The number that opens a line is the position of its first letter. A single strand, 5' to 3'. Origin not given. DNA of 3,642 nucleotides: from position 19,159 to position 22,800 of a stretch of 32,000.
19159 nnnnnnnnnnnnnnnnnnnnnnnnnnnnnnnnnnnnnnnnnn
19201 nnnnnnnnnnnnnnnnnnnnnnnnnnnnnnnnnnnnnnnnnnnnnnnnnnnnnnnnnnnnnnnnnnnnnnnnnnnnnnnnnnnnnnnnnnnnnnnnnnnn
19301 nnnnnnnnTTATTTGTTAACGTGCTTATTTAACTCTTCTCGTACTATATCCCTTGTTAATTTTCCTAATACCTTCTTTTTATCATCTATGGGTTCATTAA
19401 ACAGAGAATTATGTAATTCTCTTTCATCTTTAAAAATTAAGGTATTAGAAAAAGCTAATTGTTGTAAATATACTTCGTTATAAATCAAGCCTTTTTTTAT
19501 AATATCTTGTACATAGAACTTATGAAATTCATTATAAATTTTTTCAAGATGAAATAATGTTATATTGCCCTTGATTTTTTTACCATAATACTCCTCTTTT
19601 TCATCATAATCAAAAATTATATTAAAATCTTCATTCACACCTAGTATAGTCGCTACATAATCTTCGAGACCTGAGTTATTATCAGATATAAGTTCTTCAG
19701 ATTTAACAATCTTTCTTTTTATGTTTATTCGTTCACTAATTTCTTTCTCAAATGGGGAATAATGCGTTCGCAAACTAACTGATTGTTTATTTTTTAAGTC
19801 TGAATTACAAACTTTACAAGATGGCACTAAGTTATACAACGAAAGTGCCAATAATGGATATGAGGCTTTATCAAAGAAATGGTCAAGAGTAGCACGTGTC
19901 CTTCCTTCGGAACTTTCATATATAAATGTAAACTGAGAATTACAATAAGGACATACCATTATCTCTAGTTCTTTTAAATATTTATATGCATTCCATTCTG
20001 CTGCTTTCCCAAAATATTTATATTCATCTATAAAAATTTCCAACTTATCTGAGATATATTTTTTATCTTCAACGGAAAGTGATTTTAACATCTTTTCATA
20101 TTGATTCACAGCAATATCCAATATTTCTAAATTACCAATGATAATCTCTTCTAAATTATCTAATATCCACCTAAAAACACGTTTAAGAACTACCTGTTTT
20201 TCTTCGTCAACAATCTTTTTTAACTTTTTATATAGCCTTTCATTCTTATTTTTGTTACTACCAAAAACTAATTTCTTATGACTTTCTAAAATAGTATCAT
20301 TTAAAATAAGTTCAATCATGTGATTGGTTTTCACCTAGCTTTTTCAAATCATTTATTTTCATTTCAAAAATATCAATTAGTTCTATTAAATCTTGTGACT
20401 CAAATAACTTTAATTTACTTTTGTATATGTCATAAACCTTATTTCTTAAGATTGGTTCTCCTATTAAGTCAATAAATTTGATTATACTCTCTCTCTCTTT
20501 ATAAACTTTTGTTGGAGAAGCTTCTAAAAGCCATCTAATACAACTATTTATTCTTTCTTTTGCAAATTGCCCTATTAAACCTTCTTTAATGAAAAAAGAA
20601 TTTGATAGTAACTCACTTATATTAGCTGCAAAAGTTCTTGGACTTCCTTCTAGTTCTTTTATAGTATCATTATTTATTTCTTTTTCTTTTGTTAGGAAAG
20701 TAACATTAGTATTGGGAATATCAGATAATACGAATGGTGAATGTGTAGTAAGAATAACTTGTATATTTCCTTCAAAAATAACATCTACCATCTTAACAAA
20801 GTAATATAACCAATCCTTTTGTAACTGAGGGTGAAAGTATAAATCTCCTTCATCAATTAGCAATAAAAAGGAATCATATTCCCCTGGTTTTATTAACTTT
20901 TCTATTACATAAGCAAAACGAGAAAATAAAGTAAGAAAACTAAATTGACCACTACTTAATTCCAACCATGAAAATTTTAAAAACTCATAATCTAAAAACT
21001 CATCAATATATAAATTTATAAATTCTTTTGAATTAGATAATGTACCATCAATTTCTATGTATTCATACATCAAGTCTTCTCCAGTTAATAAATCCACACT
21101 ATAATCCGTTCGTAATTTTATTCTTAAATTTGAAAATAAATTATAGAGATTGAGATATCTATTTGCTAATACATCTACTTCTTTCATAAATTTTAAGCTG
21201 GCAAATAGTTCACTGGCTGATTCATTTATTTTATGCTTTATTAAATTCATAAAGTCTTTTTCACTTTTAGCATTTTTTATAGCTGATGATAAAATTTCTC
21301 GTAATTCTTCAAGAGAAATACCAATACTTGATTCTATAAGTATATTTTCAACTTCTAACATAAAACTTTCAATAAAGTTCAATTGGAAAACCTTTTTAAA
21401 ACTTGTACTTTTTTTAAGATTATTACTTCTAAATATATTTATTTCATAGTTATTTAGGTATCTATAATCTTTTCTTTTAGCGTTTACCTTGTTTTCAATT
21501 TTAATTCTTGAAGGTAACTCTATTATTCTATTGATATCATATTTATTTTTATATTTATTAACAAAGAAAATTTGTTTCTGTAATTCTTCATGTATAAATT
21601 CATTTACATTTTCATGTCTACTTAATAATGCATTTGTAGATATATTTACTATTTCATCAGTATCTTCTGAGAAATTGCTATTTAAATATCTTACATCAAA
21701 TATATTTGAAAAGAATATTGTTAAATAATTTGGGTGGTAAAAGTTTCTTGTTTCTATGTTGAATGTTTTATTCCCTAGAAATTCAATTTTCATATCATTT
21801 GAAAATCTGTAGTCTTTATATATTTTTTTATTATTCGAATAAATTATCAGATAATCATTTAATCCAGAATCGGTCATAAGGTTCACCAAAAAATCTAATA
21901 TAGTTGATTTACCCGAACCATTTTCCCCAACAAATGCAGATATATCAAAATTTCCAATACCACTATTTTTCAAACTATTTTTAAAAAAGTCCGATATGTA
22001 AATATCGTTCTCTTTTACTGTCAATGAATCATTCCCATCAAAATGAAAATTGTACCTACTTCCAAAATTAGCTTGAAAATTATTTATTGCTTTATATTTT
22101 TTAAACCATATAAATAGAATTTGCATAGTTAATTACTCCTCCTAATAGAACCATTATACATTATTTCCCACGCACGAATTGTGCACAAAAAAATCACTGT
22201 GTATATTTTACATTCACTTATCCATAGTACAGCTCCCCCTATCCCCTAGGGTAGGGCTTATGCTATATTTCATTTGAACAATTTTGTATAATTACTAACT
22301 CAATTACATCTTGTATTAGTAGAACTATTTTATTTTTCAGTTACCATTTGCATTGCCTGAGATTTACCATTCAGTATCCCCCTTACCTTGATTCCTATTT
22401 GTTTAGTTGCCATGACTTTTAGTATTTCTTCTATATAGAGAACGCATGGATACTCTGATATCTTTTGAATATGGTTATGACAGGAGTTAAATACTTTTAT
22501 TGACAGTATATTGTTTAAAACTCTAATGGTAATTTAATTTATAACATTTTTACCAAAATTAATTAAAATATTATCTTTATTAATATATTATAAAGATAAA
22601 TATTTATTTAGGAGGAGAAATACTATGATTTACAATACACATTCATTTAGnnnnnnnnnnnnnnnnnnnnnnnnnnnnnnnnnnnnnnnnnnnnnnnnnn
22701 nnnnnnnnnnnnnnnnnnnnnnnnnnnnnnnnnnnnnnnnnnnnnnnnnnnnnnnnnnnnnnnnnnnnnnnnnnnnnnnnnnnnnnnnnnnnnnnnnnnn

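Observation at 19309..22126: Overlapping ABC-type ATPase + HNH nuclease pair: Septu-like but with atypical architecture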

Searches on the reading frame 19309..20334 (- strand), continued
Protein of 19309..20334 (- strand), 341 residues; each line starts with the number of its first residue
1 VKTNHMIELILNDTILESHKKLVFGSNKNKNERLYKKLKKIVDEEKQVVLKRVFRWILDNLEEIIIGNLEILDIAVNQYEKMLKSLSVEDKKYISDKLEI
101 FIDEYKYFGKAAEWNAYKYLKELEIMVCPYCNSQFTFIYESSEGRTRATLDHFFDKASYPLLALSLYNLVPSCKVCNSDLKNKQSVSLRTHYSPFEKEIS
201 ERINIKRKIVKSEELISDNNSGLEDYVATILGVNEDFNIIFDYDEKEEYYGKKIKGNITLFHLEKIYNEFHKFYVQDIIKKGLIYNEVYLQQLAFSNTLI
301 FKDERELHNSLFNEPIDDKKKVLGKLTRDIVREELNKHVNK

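Call 73: list_cluster_members(proteins=[P0161, P0153, P0152, P0151, P0157, P0127, P0076, P0095, P0048, P0026])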
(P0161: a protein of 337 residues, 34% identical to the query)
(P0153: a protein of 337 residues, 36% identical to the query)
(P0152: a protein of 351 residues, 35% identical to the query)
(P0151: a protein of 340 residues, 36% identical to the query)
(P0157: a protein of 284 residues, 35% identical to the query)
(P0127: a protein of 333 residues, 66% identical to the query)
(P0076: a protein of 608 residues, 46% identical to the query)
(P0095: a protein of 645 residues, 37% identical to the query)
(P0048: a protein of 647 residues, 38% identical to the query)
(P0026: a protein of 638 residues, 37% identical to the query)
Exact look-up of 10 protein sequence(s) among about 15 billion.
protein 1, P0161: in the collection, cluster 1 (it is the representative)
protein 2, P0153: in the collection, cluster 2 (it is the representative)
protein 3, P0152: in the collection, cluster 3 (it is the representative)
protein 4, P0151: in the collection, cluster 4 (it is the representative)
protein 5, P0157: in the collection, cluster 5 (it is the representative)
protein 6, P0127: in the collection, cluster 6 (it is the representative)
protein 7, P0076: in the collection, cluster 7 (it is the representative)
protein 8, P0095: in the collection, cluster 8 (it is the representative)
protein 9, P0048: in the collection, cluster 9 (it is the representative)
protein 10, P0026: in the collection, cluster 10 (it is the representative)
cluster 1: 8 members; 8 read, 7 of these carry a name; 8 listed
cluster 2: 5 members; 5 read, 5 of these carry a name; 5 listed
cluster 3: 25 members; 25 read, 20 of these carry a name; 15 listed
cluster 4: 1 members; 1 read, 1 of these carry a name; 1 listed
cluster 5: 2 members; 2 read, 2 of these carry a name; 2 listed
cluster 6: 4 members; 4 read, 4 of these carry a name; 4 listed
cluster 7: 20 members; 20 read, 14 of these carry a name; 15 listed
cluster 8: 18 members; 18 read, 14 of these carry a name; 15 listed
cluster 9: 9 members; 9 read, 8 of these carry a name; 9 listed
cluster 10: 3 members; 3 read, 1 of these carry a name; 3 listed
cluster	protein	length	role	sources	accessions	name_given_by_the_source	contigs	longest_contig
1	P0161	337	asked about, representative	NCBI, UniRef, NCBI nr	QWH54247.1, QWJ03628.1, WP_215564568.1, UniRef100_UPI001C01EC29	hypothetical protein [Bacillus mycoides] | hypothetical protein n=1 Tax=Bacillus mycoides TaxID=1405 RepID=UPI001C01EC29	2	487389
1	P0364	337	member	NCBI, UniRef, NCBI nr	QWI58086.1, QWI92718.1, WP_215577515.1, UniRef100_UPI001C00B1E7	hypothetical protein [Bacillus mycoides] | hypothetical protein n=1 Tax=Bacillus mycoides TaxID=1405 RepID=UPI001C00B1E7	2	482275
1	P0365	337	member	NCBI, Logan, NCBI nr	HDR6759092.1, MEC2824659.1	TPA: hypothetical protein QCV70_006137 [Bacillus cereus] | hypothetical protein [Bacillus cereus]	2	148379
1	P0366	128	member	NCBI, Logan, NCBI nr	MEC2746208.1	hypothetical protein P9X02_30660 [Bacillus cereus] | hypothetical protein [Bacillus cereus]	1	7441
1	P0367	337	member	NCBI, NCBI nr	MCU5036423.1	hypothetical protein OB996_20215 [Bacillus cereus] | hypothetical protein [Bacillus cereus]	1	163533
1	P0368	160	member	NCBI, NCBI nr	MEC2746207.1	hypothetical protein P9X02_30655 [Bacillus cereus] | hypothetical protein [Bacillus cereus]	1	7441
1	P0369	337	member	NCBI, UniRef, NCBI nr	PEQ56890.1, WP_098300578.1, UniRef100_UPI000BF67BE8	hypothetical protein CN470_29340 [Bacillus cereus] | hypothetical protein n=1 Tax=Bacillus cereus TaxID=1396 RepID=UPI000BF67BE8 | hypothetical protein [Bacillus cereus]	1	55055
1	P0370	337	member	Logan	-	-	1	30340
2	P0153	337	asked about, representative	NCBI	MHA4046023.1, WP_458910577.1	hypothetical protein [Bacillus cereus]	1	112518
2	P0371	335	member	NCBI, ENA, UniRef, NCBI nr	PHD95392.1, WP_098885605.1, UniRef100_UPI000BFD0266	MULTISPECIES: hypothetical protein [Bacillus cereus group] | hypothetical protein n=1 Tax=Bacillus cereus group TaxID=86661 RepID=UPI000BFD0266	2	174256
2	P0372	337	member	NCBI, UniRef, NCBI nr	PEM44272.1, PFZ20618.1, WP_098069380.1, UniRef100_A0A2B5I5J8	hypothetical protein [Bacillus wiedmannii] | HNH endonuclease n=1 Tax=Bacillus wiedmannii TaxID=1890302 RepID=A0A2B5I5J8_9BACI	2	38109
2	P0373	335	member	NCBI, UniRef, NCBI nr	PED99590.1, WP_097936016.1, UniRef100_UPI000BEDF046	hypothetical protein CON78_15790 [Bacillus toyonensis] | hypothetical protein n=1 Tax=Bacillus toyonensis TaxID=155322 RepID=UPI000BEDF046 | hypothetical protein [Bacillus toyonensis]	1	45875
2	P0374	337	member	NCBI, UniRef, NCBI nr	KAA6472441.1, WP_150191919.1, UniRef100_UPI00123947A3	hypothetical protein [Bacillus cereus] | hypothetical protein n=1 Tax=Bacillus cereus TaxID=1396 RepID=UPI00123947A3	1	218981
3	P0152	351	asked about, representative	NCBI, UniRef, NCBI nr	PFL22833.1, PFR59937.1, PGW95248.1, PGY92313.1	hypothetical protein COK36_17875 [Bacillus cereus] | hypothetical protein n=1 Tax=Bacillus cereus TaxID=1396 RepID=UPI000BF25237 | hypothetical protein [Bacillus cereus]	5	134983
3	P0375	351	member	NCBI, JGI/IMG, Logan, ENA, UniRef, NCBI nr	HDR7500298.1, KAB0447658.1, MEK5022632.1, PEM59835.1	hypothetical protein CN539_22055 [Bacillus toyonensis] | hypothetical protein n=1 Tax=Bacillus TaxID=1386 RepID=UPI0002EF9163 | hypothetical protein [Bacillus toyonensis]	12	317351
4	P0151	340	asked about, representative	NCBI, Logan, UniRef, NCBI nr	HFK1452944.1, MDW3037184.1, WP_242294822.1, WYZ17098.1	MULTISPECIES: hypothetical protein [Bacillus cereus group] | hypothetical protein n=1 Tax=Bacillus cereus group TaxID=86661 RepID=UPI001F55D978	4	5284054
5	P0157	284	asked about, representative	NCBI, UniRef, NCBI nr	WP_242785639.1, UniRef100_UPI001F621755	hypothetical protein [Bacillus cereus] | hypothetical protein n=1 Tax=Bacillus cereus TaxID=1396 RepID=UPI001F621755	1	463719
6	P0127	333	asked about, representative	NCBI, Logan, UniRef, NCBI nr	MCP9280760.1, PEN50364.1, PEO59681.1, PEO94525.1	hypothetical protein [Bacillus wiedmannii] | HNH endonuclease n=1 Tax=Bacillus wiedmannii TaxID=1890302 RepID=A0ABD6TH79_9BACI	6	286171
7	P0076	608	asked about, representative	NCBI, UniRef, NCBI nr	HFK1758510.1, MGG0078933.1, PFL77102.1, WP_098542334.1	AAA family ATPase [Bacillus wiedmannii] | AAA family ATPase n=1 Tax=Bacillus cereus group TaxID=86661 RepID=UPI000BF35050 | AAA family ATPase [Bacillus cereus]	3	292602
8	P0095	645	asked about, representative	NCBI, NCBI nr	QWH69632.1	hypothetical protein EXW41_28365 (plasmid) [Bacillus wiedmannii] | hypothetical protein EXW41_28365 [Bacillus wiedmannii]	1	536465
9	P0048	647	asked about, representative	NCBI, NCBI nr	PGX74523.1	hypothetical protein COE45_28585 [Bacillus thuringiensis]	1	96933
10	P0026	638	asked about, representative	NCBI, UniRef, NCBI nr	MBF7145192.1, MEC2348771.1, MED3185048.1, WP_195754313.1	AAA family ATPase [Bacillus toyonensis] | AAA family ATPase n=1 Tax=Bacillus toyonensis TaxID=155322 RepID=UPI0018A138C7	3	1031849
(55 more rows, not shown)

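Call 86: search_protein_families(library=pfam, alignment_id=A2, max_evalue=0.01)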
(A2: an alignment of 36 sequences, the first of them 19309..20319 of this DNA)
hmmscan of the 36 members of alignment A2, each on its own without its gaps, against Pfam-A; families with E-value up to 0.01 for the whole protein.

A. member 1, window:19309-20319:- (336 aa): 1 family
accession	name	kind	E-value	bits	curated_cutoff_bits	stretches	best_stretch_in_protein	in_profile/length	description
PF01844.29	HNH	-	0.002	18.7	21.4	1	123-177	1-46/47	HNH endonuclease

B. families by the number of members that match (of 36 scanned): 6 families
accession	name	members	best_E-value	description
PF01844.29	HNH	8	4.9e-07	HNH endonuclease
PF13395.12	HNH_4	1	0.00016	HNH endonuclease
PF14369.11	Zn_ribbon_19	1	0.0017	zinc-ribbon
PF16804.11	DUF5071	1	0.0021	Domain of unknown function (DUF5071)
PF01935.23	DUF87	1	0.0066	Helicase HerA, central domain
PF09372.15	PRANC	1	0.008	PRANC domain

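Call 89: fold_search(model_id=the predicted structure, library=viral)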
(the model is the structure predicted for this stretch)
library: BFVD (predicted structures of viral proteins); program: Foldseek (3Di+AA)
matches with E <= 10: 44; with E <= 0.001: 0
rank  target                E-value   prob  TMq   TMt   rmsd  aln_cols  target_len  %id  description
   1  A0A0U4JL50            3.5e-01  0.82  0.15  0.42   3.1        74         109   24  HNH endonuclease [Arthrobacter phage Vulture]
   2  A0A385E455            5.3e-01  0.54  0.16  0.32   7.9        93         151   22  (no name in the UniProt tables at hand)
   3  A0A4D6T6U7            1.1e+00  0.47  0.16  0.38   4.3        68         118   25  HNH endonuclease [Gordonia phage Reyja]
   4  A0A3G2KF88            1.2e+00  0.47  0.16  0.38   4.2        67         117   25  HNH endonuclease [Arthrobacter phage Cote]
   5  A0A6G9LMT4            1.8e+00  0.11  0.13  0.31  13.7       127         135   16  HNH nuclease domain-containing protein [Enterococcus phage vipetofem]
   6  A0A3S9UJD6            1.9e+00  0.21  0.13  0.44   6.4        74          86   23  (no name in the UniProt tables at hand)
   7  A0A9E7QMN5            2.2e+00  0.35  0.17  0.32   3.4        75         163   23  (no name in the UniProt tables at hand)
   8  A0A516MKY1            2.3e+00  0.33  0.14  0.50   4.4        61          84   23  (no name in the UniProt tables at hand)
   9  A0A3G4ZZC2            2.4e+00  0.02  0.12  0.13  18.3       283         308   12  Uncharacterized protein [Gaeavirus sp.]
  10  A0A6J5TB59            3.3e+00  0.12  0.17  0.35   7.7        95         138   18  HNHc domain containing protein [uncultured Caudovirales phage]
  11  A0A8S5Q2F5            3.9e+00  0.03  0.10  0.16  12.1       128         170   11  Uncharacterized protein [Siphoviridae sp. ctLqe90]
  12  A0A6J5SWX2            4.1e+00  0.15  0.10  0.31   5.4        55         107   24  HNHc domain containing protein [uncultured Caudovirales phage]
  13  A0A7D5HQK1            4.1e+00  0.08  0.16  0.34  17.1       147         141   16  (no name in the UniProt tables at hand)
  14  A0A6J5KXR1            4.1e+00  0.04  0.16  0.21  17.7       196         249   13  Nuclease associated modular domain 3 [uncultured Caudovirales phage]
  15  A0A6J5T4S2            4.3e+00  0.14  0.14  0.31   3.1        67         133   19  HNHc domain containing protein [uncultured Caudovirales phage]
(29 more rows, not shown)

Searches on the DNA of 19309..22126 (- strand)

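Call 90: search_dna_similar(query=window:19309-22126:-, collection=plasmids, mode=distant, max_rows=10)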
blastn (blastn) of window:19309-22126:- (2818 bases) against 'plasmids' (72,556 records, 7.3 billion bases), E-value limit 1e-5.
Records with a match: 12; places in all: 12; records where one place covers at least 80% of the query: 0.
Best place of each record, by identity: 60-80% 12.
By first word of the organism name: Bacillus 11; Haliscomenobacter 1.
By predicted mobility (MOB-suite, as given by PLSDB): non-mobilizable 12.
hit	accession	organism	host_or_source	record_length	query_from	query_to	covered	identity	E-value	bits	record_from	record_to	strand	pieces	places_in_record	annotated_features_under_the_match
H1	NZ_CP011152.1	Bacillus cereus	cell culture,soil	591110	1101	2334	27%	67.4%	6e-28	225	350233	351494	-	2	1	AAA family ATPase | hypothetical protein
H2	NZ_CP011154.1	Bacillus cereus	cell culture,soil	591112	1101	2334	27%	67.4%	6e-28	225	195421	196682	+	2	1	AAA family ATPase | hypothetical protein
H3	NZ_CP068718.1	Bacillus cereus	single cell,oral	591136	1101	2334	27%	67.4%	6e-28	225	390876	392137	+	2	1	AAA family ATPase | hypothetical protein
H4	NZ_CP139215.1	Bacillus cereus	environmental samples,soil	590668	1101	2334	27%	67.4%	6e-28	225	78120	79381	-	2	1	AAA family ATPase | hypothetical protein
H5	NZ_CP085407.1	Bacillus bombysepticus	single cell,soil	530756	1260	2335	21%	73.7%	1e-55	352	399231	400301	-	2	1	AAA family ATPase | hypothetical protein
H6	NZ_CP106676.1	Bacillus cereus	cell culture,soil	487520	1260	2335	20%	72.3%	5e-48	298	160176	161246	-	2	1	AAA family ATPase | hypothetical protein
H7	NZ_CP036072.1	Bacillus wiedmannii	cell culture,soil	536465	1268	1581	11%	66.9%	3e-13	86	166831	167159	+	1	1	AAA family ATPase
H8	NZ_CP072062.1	Bacillus mycoides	cell culture,soil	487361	2171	2323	5%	72.2%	2e-8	70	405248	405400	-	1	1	hypothetical protein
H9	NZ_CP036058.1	Bacillus mycoides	cell culture,soil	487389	2171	2323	5%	72.2%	2e-8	70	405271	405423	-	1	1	hypothetical protein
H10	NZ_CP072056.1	Bacillus mycoides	cell culture,soil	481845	2171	2323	5%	72.2%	2e-8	70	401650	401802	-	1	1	hypothetical protein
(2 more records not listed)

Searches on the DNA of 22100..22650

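Call 84: search_rna_families(source=window, start=22100, end=22650, threshold=evalue, max_evalue=1)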
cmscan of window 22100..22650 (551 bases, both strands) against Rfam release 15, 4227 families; matches with E-value up to 1: 0.
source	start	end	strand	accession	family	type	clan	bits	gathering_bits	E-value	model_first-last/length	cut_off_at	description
